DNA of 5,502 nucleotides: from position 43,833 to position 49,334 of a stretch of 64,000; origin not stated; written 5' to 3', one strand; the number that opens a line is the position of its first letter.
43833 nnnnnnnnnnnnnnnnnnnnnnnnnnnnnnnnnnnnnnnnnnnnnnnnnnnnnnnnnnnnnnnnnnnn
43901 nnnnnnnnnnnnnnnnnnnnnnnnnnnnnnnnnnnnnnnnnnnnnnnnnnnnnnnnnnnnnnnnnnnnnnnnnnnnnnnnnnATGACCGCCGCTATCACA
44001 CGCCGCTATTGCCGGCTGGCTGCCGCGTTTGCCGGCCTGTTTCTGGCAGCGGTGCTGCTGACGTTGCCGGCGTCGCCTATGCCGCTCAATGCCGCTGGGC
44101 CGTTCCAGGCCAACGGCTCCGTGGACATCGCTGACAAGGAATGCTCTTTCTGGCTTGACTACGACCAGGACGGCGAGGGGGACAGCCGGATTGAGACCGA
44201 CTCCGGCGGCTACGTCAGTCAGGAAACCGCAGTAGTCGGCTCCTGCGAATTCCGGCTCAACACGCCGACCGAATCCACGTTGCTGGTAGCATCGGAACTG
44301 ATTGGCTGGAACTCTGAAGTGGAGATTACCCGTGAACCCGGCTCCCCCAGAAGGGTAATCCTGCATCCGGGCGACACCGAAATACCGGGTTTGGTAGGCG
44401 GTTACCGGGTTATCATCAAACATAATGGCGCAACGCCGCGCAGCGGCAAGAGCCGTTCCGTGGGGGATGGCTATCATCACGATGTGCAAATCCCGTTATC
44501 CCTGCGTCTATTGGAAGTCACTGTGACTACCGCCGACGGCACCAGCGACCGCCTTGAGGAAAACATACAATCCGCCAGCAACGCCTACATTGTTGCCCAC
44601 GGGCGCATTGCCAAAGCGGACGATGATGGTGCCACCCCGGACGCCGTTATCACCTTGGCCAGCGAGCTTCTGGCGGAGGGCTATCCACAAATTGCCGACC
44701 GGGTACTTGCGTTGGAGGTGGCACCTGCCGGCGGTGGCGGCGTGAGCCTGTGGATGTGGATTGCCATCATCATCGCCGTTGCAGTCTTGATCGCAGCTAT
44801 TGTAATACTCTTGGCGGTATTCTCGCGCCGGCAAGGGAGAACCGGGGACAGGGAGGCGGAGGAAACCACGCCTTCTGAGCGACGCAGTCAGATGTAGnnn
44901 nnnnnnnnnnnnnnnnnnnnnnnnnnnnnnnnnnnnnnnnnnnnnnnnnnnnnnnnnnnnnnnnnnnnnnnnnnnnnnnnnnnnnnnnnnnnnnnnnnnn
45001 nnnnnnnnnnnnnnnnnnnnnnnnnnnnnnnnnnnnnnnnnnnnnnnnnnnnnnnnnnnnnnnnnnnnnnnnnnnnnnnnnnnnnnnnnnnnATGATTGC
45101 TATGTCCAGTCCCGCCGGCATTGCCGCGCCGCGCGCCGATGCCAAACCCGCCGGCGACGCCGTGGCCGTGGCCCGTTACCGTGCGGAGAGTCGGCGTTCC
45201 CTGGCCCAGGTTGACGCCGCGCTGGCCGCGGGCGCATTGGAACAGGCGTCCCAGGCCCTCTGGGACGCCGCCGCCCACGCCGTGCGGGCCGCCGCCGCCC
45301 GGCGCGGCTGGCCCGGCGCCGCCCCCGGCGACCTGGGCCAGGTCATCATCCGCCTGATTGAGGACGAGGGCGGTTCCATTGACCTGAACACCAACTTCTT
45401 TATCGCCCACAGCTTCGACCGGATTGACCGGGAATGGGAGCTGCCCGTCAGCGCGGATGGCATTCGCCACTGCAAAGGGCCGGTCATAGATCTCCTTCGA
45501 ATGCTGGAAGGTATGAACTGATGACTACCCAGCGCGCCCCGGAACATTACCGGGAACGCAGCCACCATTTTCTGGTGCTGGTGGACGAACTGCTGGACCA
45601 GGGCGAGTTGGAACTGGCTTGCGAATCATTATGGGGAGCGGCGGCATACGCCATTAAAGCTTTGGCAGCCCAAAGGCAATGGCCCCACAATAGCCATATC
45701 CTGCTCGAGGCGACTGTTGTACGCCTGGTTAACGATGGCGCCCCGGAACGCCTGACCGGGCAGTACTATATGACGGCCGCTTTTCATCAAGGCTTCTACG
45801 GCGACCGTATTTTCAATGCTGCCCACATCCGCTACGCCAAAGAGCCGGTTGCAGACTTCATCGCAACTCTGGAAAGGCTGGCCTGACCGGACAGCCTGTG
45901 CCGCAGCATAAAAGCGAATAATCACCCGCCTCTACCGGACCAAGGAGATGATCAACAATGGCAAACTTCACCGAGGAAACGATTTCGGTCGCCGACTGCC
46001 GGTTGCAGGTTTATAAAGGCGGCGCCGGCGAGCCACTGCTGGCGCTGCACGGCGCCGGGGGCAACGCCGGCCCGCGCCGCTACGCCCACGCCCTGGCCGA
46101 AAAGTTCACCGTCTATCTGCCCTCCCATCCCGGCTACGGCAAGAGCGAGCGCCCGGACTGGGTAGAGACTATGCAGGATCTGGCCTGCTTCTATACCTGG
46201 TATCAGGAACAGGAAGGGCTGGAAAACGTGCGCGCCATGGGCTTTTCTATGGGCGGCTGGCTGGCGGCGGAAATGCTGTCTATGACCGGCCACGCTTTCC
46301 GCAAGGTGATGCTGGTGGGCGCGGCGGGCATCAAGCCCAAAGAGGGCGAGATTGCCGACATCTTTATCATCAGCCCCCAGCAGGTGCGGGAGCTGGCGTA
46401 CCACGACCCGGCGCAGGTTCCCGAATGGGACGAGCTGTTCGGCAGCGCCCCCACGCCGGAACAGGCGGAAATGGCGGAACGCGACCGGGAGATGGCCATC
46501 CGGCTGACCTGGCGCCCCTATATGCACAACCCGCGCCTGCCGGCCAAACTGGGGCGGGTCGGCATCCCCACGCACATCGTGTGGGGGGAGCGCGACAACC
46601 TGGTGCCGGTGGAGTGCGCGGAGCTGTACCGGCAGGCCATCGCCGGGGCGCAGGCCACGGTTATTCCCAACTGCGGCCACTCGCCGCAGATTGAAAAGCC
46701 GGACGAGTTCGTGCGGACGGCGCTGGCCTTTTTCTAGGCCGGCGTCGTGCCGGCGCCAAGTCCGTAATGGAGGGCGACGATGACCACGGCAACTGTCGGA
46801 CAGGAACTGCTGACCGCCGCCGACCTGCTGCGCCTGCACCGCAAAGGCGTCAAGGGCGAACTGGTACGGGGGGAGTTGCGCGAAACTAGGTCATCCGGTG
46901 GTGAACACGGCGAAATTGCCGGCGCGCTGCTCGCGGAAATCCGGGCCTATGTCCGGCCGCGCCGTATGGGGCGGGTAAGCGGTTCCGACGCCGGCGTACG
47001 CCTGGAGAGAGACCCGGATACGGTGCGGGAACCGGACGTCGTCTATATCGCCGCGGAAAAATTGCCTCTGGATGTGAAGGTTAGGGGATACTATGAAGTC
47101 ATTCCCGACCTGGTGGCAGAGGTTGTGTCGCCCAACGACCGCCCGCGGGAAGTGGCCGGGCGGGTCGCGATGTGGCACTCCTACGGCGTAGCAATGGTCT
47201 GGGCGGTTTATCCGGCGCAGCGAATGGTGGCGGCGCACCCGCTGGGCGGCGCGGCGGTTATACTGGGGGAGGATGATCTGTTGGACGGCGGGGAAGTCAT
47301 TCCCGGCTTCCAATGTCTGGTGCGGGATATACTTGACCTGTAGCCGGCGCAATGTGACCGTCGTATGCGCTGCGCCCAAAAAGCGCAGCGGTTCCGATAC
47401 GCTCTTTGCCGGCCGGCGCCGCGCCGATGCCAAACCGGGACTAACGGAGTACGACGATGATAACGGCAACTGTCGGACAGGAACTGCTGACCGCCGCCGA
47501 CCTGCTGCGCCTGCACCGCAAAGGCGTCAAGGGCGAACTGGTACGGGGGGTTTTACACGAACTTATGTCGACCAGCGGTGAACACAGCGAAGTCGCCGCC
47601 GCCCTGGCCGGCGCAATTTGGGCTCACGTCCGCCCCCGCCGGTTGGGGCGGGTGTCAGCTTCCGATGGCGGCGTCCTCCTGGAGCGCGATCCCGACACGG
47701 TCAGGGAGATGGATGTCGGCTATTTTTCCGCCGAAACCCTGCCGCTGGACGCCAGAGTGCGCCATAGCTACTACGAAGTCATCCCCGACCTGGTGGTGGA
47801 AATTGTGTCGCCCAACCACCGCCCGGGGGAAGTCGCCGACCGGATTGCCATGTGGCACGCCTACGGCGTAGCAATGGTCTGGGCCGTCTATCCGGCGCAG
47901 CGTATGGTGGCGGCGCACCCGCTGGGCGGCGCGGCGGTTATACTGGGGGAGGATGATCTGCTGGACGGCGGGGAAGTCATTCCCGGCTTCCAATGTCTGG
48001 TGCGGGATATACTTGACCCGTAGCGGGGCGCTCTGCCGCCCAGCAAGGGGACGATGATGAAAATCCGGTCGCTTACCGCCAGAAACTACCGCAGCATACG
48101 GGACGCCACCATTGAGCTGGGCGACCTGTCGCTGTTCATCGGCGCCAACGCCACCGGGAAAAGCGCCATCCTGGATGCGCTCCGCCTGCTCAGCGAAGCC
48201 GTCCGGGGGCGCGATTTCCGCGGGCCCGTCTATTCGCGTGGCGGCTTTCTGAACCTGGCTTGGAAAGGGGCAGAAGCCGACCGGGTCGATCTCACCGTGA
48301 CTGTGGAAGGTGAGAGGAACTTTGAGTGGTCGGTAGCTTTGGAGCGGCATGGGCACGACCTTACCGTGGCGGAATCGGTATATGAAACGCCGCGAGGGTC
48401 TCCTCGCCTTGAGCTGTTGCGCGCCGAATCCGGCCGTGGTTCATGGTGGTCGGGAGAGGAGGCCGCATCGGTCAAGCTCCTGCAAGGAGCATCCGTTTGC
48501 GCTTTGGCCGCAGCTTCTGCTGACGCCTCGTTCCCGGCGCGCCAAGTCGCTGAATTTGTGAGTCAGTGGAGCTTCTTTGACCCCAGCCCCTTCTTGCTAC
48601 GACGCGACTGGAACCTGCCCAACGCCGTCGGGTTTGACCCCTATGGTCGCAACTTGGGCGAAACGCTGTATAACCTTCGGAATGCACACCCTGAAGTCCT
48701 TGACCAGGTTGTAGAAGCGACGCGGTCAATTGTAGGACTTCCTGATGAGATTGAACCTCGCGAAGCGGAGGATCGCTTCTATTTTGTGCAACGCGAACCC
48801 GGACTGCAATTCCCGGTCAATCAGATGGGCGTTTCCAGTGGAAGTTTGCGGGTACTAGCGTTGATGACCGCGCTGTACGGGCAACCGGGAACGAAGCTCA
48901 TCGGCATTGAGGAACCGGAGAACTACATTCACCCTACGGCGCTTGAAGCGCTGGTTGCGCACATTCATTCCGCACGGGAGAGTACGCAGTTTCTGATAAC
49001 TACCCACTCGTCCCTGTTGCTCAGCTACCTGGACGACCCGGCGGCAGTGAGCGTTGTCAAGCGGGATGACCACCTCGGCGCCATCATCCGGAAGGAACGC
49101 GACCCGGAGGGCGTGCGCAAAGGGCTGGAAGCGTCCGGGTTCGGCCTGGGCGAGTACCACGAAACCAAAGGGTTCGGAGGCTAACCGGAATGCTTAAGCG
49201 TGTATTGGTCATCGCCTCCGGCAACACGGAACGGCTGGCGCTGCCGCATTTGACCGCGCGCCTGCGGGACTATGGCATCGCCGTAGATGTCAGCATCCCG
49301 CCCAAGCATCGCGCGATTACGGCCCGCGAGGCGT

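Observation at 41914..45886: Lower-GC four-gene cassette: tubulin/FtsZ-loop-like 661-aa protein + coupled bitopic membrane protein + two PaREP1/HEPN-like proteins; best candidate for an undescribed system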

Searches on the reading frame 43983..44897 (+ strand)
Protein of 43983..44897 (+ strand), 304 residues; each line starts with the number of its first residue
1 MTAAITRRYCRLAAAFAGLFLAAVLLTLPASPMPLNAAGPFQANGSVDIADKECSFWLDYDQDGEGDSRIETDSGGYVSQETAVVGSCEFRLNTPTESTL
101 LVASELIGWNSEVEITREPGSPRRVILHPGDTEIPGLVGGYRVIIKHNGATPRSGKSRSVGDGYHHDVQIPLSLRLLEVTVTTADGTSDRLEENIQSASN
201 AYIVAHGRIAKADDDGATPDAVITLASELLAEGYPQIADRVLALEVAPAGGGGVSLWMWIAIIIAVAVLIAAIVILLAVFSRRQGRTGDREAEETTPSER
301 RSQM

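Call 3: search_protein_families(library=pfam, proteins=[window:43983-44897:+], max_evalue=1)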
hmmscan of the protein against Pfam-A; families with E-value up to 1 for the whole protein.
window:43983-44897:+ (304 aa): 7 families
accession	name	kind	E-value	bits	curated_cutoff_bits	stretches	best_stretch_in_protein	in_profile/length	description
PF05568.16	ASFV_J13L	-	0.055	13.7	23.6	1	232-287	8-59/189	African swine fever virus J13L protein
PF12877.12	KIAA1549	-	0.066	12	24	1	237-284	244-290/676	UPF0606 protein KIAA1549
PF23933.1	DUF7269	-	0.11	13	29.1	1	259-302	23-63/162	Family of unknown function (DUF7269)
PF14155.11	DUF4307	-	0.16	12.3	27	0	262-295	5-38/111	Domain of unknown function (DUF4307)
PF19857.4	DUF6332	-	0.24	12.4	25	0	253-285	45-79/85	Family of unknown function (DUF6332)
PF06687.17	SUR7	-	0.24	11.5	29.6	0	254-282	105-136/201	SUR7/PalI family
PF14575.11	EphA2_TM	-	0.26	12.4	28.9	1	261-294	3-36/74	Ephrin type-A receptor 2 transmembrane domain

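Call 4: search_protein_families(library=padloc, proteins=[window:43983-44897:+], max_evalue=1)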
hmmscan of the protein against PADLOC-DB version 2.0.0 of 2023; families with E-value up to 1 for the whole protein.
window:43983-44897:+ (304 aa): 0 families

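Call 35: find_homologous_proteins(query=window:43983-44894:+, max_evalue=0.001)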
Query window:43983-44894:+ (304 aa): 34 proteins with E <= 0.001 among 8000 candidates.
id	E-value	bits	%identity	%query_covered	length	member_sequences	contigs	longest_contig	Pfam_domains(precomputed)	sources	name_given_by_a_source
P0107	3.7e-187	639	96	100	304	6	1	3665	-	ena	-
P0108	5.5e-174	595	89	100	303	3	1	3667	-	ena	-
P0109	3.6e-111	389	63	100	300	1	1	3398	-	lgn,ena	-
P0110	2.5e-110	386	63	100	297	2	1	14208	-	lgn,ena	-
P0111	9.8e-106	371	62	98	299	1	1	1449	-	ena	-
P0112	4.6e-96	340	56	86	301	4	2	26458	-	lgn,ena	-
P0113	1.7e-95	338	57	89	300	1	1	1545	-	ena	-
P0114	6.0e-95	336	58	82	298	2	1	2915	-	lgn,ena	-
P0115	2.0e-94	334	53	96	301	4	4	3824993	-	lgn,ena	-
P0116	2.3e-94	334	59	85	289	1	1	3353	-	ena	-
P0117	7.7e-93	329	54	98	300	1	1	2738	-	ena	-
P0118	1.9e-92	328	59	84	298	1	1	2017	-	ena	-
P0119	2.4e-92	327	59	90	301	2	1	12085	-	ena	-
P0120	8.7e-92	325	55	89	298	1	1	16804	-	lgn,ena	-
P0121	1.1e-86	309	56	91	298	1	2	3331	-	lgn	-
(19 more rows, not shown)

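Call 43: predict_structure(alignment_id=A2)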
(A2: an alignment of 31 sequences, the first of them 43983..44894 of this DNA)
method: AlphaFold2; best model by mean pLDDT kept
length: 304 residues; sequences in the alignment: 31
mean_pLDDT: 79.3   pTM: 0.60
mean pLDDT of the five models: 79.3, 79.3, 79.1, 76.9, 75.7
residues with pLDDT >= 90: 126; 70-90: 106; 50-70: 32; < 50: 40
segments of 3 or more residues with pLDDT < 50: 31-42, 248-254, 287-304
pLDDT, mean of each block of 10 residues (from residue 1): 63 80 73 43 73 95 91 81 96 96 97 95 97 97 98 69 60 92 96 88 78 77 82 75 62 59 89 90 61 42 39
secondary structure, 60 per line:
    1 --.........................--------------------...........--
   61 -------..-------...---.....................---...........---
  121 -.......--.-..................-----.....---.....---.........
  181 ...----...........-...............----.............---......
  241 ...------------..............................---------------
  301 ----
elements in order: H3-27 E48-58 E77-79 E83-103 E107-117 E122-128 E133-150 E156-160 E164-168 E172-183 E188-198 H200-214 H219-231 H235-243 H256-285

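Call 45: fold_search(model_id=the predicted structure, library=pdb)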
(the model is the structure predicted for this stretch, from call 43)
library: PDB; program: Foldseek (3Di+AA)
matches with E <= 10: 1594; with E <= 0.001: 6
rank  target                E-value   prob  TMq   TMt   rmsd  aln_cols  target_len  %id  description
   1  8p4l_A                2.9e-04  1.00  0.26  0.16   8.4       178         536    9  Beta-N-acetylgalactosaminidase from Niabella aurantiaca (released 2024-01-17)
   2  9ard_A                3.4e-04  1.00  0.22  0.42  13.4       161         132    6  Structure of Pycsar EcPycC cyclase immunoglobulin-like AGS-C domain (released 2024-06-19)
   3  9x54                  4.7e-04  0.98  0.19  0.31  13.8       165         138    8  Crystal structure of RhoGDI2 in complex with Compound 3054b (released 2025-10-29)
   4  1qvy_A                4.9e-04  0.99  0.21  0.35  13.1       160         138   10  Crystal structure of RhoGDI K(199,200)R double mutant (released 2004-02-10)
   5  5h1d                  5.5e-04  0.99  0.20  0.35  13.7       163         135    8  Crystal structure of C-terminal of RhoGDI2 (released 2016-10-26)
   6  9x53                  7.6e-04  0.99  0.20  0.36  13.7       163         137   10  Crystal structure of RhoGDI2 in complex with Compound HR3119 (released 2025-10-29)
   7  4r7x_B                1.1e-03  0.97  0.19  0.33  17.1       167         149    6  Crystal structure of N-lobe of human ARRDC3(1-180) (released 2014-10-01)
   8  2f1e_MODEL_1_A        1.2e-03  0.99  0.18  0.38  14.0       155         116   12  Solution structure of ApaG protein (released 2006-10-24)
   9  4gej_B                1.2e-03  0.97  0.19  0.35  17.4       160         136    9  N-terminal domain of VDUP-1 (released 2013-02-27)
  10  1ft0_A                1.2e-03  0.97  0.18  0.31  13.6       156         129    9  CRYSTAL STRUCTURE OF TRUNCATED HUMAN RHOGDI K113A MUTANT (released 2001-05-02)
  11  5cl2_A                1.4e-03  0.97  0.20  0.24  16.2       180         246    8  Crystal structure of Spo0M, sporulation control protein, from Bacillus subtilis. (released 2015-12-16)
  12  1xq4_A                1.5e-03  1.00  0.21  0.42  12.4       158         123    8  Crystal Structure of the Putative ApaA Protein from Bordetella pertussis, Northeast Structural Genomics Target BeR40 (released 2004-11-09)
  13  3zk0                  1.7e-03  0.98  0.18  0.35  10.2       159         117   11  The crystal structure of a Cu(I) metallochaperone from Streptomyces lividans in its apo form (released 2014-01-29)
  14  9dnm_A                1.7e-03  0.92  0.18  0.14  18.9       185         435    6  Structure of rat beta-arrestin 1 bound to allosteric inhibitor (released 2025-01-22)
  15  1xvs_A                1.8e-03  0.97  0.18  0.31  12.7       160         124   10  Crystal structure of apaG Protein from Vibrio cholerae (released 2004-12-14)
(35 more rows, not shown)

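Call 50: search_protein_families(library=ncbifam, proteins=[window:43983-44894:+], max_evalue=1)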
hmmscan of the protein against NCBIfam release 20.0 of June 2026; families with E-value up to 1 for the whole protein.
window:43983-44894:+ (304 aa): 0 families

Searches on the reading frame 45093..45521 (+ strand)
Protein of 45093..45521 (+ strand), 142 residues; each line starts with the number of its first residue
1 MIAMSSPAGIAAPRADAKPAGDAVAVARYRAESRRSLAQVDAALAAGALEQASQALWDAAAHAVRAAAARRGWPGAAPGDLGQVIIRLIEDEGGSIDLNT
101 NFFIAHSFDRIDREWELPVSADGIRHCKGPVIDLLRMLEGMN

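Call 3: search_protein_families(library=pfam, proteins=[window:45093-45521:+], max_evalue=1)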
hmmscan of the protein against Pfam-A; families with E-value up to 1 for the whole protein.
window:45093-45521:+ (142 aa): 2 families
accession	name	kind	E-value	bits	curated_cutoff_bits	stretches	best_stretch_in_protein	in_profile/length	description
PF05942.16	PaREP1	-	0.0023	18.3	24.4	1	29-70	2-43/115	Archaeal PaREP1/PaREP8 family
PF12324.14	HTH_15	-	0.16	12.6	27.2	1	20-46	32-58/74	Helix-turn-helix domain of alkylmercury lyase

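Call 4: search_protein_families(library=padloc, proteins=[window:45093-45521:+], max_evalue=1)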
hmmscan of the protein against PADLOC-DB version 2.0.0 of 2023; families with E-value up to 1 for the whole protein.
window:45093-45521:+ (142 aa): 0 families

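Call 50: search_protein_families(library=ncbifam, proteins=[window:45093-45521:+], max_evalue=1)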
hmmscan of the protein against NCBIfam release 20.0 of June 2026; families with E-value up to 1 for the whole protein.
window:45093-45521:+ (142 aa): 0 families

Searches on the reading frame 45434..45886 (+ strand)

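Call 3: search_protein_families(library=pfam, proteins=[window:45434-45886:+], max_evalue=1)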
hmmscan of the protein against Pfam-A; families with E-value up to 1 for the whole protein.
window:45434-45886:+ (150 aa): 2 families
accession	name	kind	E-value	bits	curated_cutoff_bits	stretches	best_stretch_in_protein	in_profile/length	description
PF05942.16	PaREP1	-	1.4e-05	25.4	24.4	1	39-99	2-71/115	Archaeal PaREP1/PaREP8 family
PF05168.19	HEPN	-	0.012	16.2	22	1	38-135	3-96/117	HEPN domain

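Call 4: search_protein_families(library=padloc, proteins=[window:45434-45886:+], max_evalue=1)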
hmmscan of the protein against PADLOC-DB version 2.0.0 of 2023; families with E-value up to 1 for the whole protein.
window:45434-45886:+ (150 aa): 0 families

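Call 50: search_protein_families(library=ncbifam, proteins=[window:45434-45886:+], max_evalue=1)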
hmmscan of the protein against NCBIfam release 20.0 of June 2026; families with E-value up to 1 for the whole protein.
window:45434-45886:+ (150 aa): 1 family
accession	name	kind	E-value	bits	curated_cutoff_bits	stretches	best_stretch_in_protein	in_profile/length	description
NF010453.0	PRK13880.1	subfamily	0.096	10.8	586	1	34-76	430-469/630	conjugal transfer coupling protein TraG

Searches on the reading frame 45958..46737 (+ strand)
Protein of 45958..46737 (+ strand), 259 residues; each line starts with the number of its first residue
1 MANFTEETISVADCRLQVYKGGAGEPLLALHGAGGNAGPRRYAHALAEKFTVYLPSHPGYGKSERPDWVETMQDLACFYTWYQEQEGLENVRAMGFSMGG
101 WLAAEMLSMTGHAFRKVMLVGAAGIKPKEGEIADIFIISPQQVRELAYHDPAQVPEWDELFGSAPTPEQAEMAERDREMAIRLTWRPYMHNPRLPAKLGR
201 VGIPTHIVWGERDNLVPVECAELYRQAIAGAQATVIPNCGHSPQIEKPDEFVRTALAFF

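Call 15: search_protein_families(library=pfam, proteins=[window:45958-46737:+], max_evalue=0.001)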
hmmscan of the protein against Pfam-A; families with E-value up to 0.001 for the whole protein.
window:45958-46737:+ (259 aa): 3 families
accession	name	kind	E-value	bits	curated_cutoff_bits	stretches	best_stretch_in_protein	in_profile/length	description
PF00561.26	Abhydrolase_1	-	1.3e-22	81.2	25.8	2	26-137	2-103/245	alpha/beta hydrolase fold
PF12697.13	Abhydrolase_6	-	1e-20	75.7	26.3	1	28-253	2-216/217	Alpha/beta hydrolase family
PF12146.15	Hydrolase_4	-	3.4e-12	46.6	27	1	29-247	9-238/239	Serine aminopeptidase, S33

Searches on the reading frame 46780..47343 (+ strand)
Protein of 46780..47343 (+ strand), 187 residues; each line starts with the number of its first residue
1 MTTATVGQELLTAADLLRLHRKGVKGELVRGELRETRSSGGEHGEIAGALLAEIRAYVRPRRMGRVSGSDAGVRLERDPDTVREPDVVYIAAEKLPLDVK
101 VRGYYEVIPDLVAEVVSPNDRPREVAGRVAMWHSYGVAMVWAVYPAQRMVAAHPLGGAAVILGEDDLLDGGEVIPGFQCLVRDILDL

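Call 15: search_protein_families(library=pfam, proteins=[window:46780-47343:+], max_evalue=0.001)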
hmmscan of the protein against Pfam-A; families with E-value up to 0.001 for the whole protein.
window:46780-47343:+ (187 aa): 1 family
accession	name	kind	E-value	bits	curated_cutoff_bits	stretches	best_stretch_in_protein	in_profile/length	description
PF05685.18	Uma2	-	8.2e-27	94.2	27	1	14-180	2-170/172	Putative restriction endonuclease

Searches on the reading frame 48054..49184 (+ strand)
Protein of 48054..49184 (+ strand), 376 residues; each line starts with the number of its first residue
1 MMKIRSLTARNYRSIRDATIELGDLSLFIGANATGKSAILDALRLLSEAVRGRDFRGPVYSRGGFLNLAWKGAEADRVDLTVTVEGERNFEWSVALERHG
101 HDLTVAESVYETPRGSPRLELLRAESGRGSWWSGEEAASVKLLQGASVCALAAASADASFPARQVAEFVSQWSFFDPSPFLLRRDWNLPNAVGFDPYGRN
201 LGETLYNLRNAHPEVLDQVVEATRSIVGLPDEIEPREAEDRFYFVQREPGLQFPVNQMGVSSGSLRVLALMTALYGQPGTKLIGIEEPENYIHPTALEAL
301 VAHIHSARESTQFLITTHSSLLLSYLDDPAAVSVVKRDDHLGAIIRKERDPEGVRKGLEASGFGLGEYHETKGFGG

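Call 15: search_protein_families(library=pfam, proteins=[window:48054-49184:+], max_evalue=0.001)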
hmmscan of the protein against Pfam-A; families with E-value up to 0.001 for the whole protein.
window:48054-49184:+ (376 aa): 6 families
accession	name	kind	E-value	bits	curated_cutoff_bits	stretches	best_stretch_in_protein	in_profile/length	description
PF13304.12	AAA_21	-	2.9e-25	90.4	27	2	226-324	220-304/304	AAA domain, putative AbiEii toxin, Type IV TA system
PF13175.12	AAA_15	-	1.7e-22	81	32.1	2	2-48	1-48/374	AAA ATPase domain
PF11398.14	DUF2813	-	2.8e-07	30.7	21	0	3-46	2-45/372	Protein of unknown function (DUF2813)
PF13476.12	AAA_23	-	2.9e-07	31.7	27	1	6-46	1-42/201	AAA domain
PF02463.25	SMC_N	-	3.5e-07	30.3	40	0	4-48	2-50/220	RecF/RecN/SMC N terminal domain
PF13555.12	AAA_29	-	0.00029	21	27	1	16-45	15-44/61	P-loop containing region of AAA domain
